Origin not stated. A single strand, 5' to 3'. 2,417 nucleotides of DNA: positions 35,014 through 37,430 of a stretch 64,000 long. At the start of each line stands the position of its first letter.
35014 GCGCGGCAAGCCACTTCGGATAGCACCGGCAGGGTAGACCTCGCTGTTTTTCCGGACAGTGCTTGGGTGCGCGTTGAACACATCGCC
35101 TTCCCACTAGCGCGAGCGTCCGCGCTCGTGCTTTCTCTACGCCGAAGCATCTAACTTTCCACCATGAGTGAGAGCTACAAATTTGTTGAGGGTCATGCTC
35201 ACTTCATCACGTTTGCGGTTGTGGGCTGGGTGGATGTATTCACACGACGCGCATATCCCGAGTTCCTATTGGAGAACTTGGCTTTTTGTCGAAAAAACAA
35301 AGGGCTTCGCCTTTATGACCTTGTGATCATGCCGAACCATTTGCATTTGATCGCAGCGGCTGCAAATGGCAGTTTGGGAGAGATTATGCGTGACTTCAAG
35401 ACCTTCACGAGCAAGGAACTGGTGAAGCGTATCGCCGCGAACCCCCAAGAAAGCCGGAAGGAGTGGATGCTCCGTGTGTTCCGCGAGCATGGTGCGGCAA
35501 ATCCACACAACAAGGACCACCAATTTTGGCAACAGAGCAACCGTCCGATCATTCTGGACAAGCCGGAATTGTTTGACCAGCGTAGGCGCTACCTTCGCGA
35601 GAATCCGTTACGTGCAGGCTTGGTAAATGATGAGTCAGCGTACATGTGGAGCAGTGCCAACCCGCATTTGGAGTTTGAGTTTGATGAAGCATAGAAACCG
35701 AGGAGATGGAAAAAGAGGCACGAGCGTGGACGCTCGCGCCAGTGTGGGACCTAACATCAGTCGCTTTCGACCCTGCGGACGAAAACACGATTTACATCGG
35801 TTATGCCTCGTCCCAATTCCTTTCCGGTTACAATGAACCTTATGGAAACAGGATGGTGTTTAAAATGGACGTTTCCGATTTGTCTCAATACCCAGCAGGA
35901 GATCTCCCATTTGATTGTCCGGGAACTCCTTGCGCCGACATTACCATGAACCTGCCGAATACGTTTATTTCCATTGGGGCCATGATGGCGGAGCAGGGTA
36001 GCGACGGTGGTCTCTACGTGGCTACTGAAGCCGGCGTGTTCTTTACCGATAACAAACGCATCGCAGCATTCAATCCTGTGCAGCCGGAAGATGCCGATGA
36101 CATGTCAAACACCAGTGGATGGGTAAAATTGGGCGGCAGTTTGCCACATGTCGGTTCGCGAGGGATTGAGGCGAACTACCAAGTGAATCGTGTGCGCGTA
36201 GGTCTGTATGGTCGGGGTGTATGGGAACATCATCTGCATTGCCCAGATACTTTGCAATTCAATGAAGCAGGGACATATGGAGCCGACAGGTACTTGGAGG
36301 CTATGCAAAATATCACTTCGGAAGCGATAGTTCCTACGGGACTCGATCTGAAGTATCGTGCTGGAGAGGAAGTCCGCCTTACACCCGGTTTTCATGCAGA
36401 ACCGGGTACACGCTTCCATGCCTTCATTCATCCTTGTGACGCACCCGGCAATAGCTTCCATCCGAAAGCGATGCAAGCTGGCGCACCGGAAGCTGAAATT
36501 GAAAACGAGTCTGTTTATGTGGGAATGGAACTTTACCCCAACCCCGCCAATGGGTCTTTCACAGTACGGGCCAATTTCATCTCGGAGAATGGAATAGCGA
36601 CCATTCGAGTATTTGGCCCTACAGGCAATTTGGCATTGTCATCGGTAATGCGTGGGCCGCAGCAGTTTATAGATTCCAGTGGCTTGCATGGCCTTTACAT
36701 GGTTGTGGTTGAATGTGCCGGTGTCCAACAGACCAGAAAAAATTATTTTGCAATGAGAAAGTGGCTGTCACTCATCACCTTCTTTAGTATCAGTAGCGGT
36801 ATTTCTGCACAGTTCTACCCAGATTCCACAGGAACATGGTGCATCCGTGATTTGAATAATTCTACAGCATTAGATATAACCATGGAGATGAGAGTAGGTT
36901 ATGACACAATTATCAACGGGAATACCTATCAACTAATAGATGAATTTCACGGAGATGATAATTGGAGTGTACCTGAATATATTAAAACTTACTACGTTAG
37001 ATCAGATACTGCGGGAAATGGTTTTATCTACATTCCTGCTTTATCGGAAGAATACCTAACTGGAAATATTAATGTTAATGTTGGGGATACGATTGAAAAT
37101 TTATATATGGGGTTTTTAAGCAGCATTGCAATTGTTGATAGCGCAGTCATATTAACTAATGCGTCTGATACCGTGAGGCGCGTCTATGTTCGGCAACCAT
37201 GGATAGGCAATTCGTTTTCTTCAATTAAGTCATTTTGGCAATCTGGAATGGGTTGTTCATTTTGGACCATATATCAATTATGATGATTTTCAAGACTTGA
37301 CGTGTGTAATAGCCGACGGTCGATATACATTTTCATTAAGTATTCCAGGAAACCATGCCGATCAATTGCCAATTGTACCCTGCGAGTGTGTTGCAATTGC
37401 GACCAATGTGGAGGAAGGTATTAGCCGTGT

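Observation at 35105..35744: Canonical REP–RAYT–REP unit in a Bacteroidota genome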

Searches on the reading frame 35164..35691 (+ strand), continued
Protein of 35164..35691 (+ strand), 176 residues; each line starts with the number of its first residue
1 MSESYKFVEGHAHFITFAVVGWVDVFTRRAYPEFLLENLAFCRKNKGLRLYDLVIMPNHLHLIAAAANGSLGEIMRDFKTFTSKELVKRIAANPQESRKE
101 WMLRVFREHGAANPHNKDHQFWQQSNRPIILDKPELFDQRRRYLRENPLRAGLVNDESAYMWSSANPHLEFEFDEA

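Call 55: find_encoding_contigs(protein=P0031, flank=4000, max_places=2)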
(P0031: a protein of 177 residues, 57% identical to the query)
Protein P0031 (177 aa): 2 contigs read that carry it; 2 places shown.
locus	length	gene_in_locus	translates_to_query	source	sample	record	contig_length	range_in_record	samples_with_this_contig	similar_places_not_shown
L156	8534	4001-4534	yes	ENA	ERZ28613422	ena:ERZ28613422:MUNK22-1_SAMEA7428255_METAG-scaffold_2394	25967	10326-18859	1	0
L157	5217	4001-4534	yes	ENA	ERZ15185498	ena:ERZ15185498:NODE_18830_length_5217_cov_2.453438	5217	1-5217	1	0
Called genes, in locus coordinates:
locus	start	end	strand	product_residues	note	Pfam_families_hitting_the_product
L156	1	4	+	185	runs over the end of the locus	-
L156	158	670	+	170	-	-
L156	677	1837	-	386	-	PF00970:FAD_binding_6, PF00175:NAD_binding_1, PF00111:Fer2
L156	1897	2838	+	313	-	PF05138:PaaA_PaaC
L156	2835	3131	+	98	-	PF06243:PaaB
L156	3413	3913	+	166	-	PF01883:FeS_assembly_P, PF23451:Zn_ribbon_PaaD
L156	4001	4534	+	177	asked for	-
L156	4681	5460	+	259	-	PF00378:ECH_1, PF16113:ECH_2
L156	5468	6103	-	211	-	-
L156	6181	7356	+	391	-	PF02737:3HCDH_N, PF00725:3HCDH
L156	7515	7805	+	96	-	PF07007:LprI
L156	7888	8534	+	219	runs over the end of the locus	PF04264:YceI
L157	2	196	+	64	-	?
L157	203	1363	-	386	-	PF00970:FAD_binding_6, PF00175:NAD_binding_1, PF00111:Fer2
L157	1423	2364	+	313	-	PF05138:PaaA_PaaC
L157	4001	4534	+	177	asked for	-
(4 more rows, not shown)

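Call 67: predict_structure(alignment_id=A2)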
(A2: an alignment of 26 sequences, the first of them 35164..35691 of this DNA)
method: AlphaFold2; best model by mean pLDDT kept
length: 176 residues; sequences in the alignment: 26
mean_pLDDT: 92.9   pTM: 0.88
mean pLDDT of the five models: 92.9, 92.5, 92.4, 92.3, 92.2
residues with pLDDT >= 90: 149; 70-90: 22; 50-70: 1; < 50: 4
segments of 3 or more residues with pLDDT < 50: 1-4
pLDDT, mean of each block of 10 residues (from residue 1): 64 96 96 98 97 98 93 94 97 94 96 84 89 96 97 96 96 91
secondary structure, 60 per line:
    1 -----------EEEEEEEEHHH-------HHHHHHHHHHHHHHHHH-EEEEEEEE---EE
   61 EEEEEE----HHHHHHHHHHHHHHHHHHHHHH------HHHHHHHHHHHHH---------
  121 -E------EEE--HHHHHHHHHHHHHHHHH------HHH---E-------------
elements in order: E12-19 H30-46 E48-55 E59-66 H71-92 H99-111 E129-131 H134-150

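Call 69: fold_search(model_id=the predicted structure, library=pdb)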
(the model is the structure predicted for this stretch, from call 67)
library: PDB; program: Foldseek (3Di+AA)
matches with E <= 10: 1347; with E <= 0.001: 30
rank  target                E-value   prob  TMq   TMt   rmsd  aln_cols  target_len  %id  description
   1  4er8_A                3.4e-07  1.00  0.61  0.65   4.3       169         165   15  Structure of the REP associates tyrosine transposase bound to a REP hairpin (released 2012-08-15)
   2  2xma_B                1.6e-05  1.00  0.48  0.61   9.0       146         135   12  DEINOCOCCUS RADIODURANS ISDRA2 TRANSPOSASE RIGHT END DNA COMPLEX (released 2010-10-13)
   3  2xma_A                1.7e-05  1.00  0.48  0.60   9.0       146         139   12  DEINOCOCCUS RADIODURANS ISDRA2 TRANSPOSASE RIGHT END DNA COMPLEX (released 2010-10-13)
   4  2xma_E                1.8e-05  1.00  0.49  0.60   8.4       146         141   16  DEINOCOCCUS RADIODURANS ISDRA2 TRANSPOSASE RIGHT END DNA COMPLEX (released 2010-10-13)
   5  2xm3_C                1.8e-05  1.00  0.49  0.64   6.6       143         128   17  Deinococcus radiodurans ISDra2 Transposase Left end DNA complex (released 2010-10-13)
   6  2xm3_A                2.0e-05  1.00  0.49  0.66   6.7       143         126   17  Deinococcus radiodurans ISDra2 Transposase Left end DNA complex (released 2010-10-13)
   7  2xqc_D                2.2e-05  1.00  0.49  0.63   4.7       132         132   17  DEINOCOCCUS RADIODURANS ISDRA2 TRANSPOSASE COMPLEXED WITH LEFT END RECOGNITION AND CLEAVAGE SITE AND ZN (released 2010-10-13)
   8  2xm3_B                2.3e-05  1.00  0.50  0.66   7.6       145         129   16  Deinococcus radiodurans ISDra2 Transposase Left end DNA complex (released 2010-10-13)
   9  2xm3_D                3.2e-05  1.00  0.49  0.64   4.9       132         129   17  Deinococcus radiodurans ISDra2 Transposase Left end DNA complex (released 2010-10-13)
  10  2xo6_D                3.4e-05  1.00  0.49  0.65   6.6       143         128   17  DEINOCOCCUS RADIODURANS ISDRA2 TRANSPOSASE Y132F MUTANT COMPLEXED WITH LEFT END RECOGNITION AND CLEAVAGE SITE (released 2010-10-13)
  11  2xo6_A                4.0e-05  1.00  0.49  0.62   4.7       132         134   17  DEINOCOCCUS RADIODURANS ISDRA2 TRANSPOSASE Y132F MUTANT COMPLEXED WITH LEFT END RECOGNITION AND CLEAVAGE SITE (released 2010-10-13)
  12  2f4f_A                4.3e-05  1.00  0.45  0.59  12.6       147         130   14  Crystal structure of IS200 transposase (released 2005-12-13)
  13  2ec2_E                1.1e-04  1.00  0.44  0.58  10.0       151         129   15  Crystal structure of transposase from Sulfolobus tokodaii (released 2007-02-27)
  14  2a6m_B                1.1e-04  1.00  0.48  0.55   8.3       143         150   11  Crystal Structure of the ISHp608 Transposase (released 2005-10-25)
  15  2vjv_A                1.3e-04  1.00  0.44  0.59   6.1       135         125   11  Crystal structure of the IS608 transposase in complex with left end 26-mer DNA hairpin and a 6-mer DNA representing th (released 2008-02-19)
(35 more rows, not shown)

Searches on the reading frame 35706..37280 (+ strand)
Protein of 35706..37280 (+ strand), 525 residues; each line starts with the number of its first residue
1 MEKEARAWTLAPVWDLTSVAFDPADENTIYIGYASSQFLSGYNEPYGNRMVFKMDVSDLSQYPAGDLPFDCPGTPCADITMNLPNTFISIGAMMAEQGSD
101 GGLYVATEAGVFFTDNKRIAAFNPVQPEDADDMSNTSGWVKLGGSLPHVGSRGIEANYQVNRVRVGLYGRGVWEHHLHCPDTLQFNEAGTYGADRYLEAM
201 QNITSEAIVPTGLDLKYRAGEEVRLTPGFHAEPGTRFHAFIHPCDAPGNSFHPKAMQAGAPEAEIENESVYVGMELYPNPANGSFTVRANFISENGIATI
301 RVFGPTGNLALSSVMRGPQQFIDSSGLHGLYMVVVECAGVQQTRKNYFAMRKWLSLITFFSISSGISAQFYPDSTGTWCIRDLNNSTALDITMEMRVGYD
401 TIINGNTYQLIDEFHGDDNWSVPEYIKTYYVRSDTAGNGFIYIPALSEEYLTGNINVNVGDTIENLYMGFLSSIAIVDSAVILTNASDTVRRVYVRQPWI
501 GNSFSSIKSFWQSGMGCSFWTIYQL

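Call 6: search_protein_families(library=pfam, proteins=[window:35706-37280:+], max_evalue=0.01)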
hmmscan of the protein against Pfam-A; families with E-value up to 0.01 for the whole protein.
window:35706-37280:+ (525 aa): 1 family
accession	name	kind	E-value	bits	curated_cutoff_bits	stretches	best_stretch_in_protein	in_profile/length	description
PF18962.6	Por_Secre_tail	-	0.00036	21.2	27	1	276-345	1-72/75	Secretion system C-terminal sorting domain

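Call 7: search_protein_families(library=ncbifam, proteins=[window:35706-37280:+], max_evalue=0.01)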
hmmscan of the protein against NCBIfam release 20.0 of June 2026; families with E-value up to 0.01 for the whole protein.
window:35706-37280:+ (525 aa): 3 families
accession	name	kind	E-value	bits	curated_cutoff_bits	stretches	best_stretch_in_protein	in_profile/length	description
NF045639.1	GCX_COOH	domain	4.2e-14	52.1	26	1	198-244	2-48/49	3-coathanger stack domain-containing protein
TIGR04183.1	Por_Secre_tail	domain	0.00018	21.4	23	1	276-345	1-68/72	T9SS type A sorting domain-containing protein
NF038113.1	T9SSA_dep_M36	equivalog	0.0027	15.9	885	1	274-345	793-865/869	T9SS-dependent M36 family metallopeptidase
